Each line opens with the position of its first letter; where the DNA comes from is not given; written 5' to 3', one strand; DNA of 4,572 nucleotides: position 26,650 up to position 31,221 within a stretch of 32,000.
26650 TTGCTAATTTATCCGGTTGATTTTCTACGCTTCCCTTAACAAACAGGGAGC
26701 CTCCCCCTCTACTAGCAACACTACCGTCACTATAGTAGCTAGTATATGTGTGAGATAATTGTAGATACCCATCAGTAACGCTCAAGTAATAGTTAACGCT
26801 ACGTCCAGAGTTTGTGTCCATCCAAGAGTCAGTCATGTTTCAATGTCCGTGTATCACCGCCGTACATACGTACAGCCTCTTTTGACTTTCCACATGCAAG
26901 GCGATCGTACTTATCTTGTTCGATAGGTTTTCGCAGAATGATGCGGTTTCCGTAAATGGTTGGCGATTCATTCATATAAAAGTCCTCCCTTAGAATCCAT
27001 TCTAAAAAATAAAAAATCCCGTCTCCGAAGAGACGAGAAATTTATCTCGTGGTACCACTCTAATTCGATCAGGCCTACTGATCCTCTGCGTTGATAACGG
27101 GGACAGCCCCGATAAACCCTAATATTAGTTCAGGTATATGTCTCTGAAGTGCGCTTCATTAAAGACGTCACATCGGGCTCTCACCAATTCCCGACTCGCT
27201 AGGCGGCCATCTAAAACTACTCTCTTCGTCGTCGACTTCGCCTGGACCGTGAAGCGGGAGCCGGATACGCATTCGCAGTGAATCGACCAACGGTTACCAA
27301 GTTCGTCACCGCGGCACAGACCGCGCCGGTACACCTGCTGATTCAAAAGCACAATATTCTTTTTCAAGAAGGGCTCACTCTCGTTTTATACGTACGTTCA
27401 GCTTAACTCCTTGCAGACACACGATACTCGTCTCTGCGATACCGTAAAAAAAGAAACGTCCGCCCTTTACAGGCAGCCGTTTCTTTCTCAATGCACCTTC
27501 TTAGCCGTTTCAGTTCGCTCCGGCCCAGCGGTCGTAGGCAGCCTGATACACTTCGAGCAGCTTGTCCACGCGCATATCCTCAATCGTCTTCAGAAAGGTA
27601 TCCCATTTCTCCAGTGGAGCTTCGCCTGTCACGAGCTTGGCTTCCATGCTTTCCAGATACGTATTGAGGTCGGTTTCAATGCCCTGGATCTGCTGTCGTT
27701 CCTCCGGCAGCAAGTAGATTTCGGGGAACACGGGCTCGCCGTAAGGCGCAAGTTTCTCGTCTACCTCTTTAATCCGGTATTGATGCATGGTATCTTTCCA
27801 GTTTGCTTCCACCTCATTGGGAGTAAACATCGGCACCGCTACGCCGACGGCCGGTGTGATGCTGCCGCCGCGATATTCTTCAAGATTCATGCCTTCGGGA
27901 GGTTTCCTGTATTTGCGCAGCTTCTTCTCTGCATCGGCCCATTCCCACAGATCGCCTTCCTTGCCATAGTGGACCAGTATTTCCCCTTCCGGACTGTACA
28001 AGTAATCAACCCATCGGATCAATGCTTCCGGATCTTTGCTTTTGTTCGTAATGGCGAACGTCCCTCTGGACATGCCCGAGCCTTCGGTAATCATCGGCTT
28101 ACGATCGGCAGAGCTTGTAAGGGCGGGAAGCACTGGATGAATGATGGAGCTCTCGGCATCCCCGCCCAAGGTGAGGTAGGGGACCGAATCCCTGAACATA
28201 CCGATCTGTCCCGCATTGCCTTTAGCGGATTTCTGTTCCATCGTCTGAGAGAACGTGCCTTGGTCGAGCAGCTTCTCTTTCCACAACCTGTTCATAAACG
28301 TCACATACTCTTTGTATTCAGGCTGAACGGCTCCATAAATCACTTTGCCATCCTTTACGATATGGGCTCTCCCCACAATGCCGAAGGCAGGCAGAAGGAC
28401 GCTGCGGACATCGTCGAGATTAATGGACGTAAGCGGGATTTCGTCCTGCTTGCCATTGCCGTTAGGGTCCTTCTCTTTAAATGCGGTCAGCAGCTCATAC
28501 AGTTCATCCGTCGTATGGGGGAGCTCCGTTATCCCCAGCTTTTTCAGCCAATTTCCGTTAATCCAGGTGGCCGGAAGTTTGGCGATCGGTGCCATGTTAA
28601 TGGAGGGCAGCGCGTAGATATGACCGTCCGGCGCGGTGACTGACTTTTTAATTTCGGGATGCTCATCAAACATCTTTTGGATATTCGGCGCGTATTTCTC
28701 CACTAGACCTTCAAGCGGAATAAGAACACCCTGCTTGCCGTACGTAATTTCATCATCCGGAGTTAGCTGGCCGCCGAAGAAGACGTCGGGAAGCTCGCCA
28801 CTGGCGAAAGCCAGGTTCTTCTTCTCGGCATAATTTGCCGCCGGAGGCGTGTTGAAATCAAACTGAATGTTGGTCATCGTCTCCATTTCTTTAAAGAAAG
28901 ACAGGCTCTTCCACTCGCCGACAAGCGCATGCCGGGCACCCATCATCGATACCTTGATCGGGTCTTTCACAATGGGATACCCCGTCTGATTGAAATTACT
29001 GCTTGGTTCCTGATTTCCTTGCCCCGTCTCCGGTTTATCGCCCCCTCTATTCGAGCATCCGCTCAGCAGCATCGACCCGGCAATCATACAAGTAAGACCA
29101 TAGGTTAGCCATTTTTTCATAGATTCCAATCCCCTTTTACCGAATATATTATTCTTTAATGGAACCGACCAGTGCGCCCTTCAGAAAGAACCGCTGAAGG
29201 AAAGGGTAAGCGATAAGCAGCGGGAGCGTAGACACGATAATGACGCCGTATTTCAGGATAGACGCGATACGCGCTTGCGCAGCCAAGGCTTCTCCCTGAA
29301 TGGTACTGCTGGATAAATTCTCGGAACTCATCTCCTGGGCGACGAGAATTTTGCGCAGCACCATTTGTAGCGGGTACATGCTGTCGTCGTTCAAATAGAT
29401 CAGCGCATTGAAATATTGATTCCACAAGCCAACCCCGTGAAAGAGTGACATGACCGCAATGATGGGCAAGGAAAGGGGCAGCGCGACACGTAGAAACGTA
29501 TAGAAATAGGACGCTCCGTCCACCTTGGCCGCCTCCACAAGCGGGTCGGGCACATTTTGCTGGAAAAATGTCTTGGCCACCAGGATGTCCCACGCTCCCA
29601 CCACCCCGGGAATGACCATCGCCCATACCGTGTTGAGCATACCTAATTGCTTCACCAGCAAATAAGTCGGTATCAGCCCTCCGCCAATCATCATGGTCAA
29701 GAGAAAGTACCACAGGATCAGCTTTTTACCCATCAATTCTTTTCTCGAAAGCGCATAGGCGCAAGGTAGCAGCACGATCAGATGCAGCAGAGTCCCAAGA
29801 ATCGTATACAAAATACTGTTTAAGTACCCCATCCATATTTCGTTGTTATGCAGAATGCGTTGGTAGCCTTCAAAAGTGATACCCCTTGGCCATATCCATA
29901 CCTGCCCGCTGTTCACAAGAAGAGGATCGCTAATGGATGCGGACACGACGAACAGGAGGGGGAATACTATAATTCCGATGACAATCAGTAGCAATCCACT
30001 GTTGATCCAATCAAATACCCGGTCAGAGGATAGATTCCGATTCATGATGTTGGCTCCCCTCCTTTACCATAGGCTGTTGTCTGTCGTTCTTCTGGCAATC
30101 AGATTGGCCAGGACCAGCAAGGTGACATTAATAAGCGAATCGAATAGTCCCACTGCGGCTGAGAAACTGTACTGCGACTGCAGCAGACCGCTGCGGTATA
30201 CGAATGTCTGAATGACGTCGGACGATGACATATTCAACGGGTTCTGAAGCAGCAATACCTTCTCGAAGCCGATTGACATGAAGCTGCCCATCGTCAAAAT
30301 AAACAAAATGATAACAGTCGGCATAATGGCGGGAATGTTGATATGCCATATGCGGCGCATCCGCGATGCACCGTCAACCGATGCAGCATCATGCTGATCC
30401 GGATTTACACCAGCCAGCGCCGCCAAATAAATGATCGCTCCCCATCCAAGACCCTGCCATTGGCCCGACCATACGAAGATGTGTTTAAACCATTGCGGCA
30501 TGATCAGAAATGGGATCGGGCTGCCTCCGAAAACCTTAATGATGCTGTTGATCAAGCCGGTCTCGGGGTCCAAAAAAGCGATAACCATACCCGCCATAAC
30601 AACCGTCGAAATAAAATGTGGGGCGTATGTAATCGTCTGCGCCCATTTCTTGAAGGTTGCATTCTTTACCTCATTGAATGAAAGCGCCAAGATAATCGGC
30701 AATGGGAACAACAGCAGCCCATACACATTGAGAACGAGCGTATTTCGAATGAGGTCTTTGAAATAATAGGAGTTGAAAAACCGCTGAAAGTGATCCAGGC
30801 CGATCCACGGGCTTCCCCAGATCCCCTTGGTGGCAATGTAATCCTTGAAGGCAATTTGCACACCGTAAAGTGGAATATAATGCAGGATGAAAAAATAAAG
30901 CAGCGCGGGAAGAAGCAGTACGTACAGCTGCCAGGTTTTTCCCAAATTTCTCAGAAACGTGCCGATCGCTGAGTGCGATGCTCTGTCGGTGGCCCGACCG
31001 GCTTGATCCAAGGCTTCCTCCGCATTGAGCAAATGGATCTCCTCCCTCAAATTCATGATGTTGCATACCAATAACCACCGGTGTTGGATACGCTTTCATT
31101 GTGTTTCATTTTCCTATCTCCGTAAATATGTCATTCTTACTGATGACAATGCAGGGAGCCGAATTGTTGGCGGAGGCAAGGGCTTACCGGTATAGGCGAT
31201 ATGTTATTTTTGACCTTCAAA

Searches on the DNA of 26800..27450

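Call 79: search_rna_families(source=window, start=26800, end=27450, threshold=gathering, show_alignments=1)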
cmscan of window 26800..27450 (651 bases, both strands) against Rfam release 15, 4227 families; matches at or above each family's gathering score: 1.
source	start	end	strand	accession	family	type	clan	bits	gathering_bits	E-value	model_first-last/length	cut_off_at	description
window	27026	27241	-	RF00230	T-box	Cis-reg; leader;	-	108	93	6.8e-25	1-219/219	no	T-box leader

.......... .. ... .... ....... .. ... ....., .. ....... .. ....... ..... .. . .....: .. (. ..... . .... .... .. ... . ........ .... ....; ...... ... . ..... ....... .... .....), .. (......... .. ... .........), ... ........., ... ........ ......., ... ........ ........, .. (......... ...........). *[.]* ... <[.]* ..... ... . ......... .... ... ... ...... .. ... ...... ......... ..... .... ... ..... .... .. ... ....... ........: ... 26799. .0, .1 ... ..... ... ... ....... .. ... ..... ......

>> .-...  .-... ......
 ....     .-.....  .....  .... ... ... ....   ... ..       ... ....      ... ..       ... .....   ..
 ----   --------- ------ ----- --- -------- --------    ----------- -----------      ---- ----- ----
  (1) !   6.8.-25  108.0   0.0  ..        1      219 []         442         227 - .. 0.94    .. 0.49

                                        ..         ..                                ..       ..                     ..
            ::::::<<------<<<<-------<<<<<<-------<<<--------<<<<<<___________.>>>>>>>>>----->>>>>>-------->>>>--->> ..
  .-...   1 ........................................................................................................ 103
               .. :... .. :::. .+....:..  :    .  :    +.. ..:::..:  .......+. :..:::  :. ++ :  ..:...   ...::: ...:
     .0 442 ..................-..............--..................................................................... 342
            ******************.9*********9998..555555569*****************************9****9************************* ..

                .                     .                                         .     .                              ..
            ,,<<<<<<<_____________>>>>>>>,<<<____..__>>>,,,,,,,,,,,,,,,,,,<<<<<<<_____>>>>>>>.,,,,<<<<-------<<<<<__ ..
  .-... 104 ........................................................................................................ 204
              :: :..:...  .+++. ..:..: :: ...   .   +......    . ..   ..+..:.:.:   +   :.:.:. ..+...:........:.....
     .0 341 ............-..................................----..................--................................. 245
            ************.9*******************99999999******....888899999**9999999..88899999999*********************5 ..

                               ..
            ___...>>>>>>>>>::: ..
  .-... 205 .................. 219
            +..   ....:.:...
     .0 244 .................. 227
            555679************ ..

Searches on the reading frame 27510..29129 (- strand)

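Call 18: search_protein_families(library=pfam, proteins=[window:27510-29129:-])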
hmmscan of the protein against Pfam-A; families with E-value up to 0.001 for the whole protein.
window:27510-29129:- (539 aa): 1 family
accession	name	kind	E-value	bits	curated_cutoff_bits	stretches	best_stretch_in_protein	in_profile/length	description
PF01547.30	SBP_bac_1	-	9.4e-17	62.4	26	1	82-383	18-306/307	Bacterial extracellular solute-binding protein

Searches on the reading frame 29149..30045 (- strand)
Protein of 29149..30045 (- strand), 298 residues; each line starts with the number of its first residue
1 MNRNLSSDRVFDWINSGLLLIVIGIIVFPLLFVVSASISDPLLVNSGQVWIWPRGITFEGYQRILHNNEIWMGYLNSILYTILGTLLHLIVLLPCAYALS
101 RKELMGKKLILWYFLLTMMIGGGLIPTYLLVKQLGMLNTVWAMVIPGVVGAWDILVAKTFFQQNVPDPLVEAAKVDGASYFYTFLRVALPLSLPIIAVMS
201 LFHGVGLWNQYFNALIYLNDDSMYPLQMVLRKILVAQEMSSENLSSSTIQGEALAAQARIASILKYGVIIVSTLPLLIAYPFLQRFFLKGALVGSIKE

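Call 18: search_protein_families(library=pfam, proteins=[window:29149-30045:-])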
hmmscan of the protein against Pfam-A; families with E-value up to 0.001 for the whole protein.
window:29149-30045:- (298 aa): 1 family
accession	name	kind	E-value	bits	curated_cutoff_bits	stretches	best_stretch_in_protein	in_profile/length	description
PF00528.27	BPD_transp_1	-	8.4e-08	32.6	26.4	1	70-222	6-136/184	Binding-protein-dependent transport system inner membrane component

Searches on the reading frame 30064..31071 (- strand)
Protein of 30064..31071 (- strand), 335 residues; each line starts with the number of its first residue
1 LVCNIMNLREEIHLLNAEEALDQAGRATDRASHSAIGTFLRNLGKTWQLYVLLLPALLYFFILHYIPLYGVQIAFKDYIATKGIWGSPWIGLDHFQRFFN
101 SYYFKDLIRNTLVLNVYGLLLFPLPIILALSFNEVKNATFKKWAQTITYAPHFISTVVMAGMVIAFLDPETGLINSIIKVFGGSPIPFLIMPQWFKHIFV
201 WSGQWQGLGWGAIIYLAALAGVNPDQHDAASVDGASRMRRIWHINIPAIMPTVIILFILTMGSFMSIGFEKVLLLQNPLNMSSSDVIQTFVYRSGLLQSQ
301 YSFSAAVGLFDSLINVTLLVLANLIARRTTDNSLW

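Call 19: search_protein_families(library=pfam, proteins=[window:30064-31071:-])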
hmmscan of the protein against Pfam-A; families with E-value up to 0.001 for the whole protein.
window:30064-31071:- (335 aa): 1 family
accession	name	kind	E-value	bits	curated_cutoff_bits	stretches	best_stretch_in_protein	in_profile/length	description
PF00528.27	BPD_transp_1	-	6.3e-13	49.3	26.4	1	124-330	4-183/184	Binding-protein-dependent transport system inner membrane component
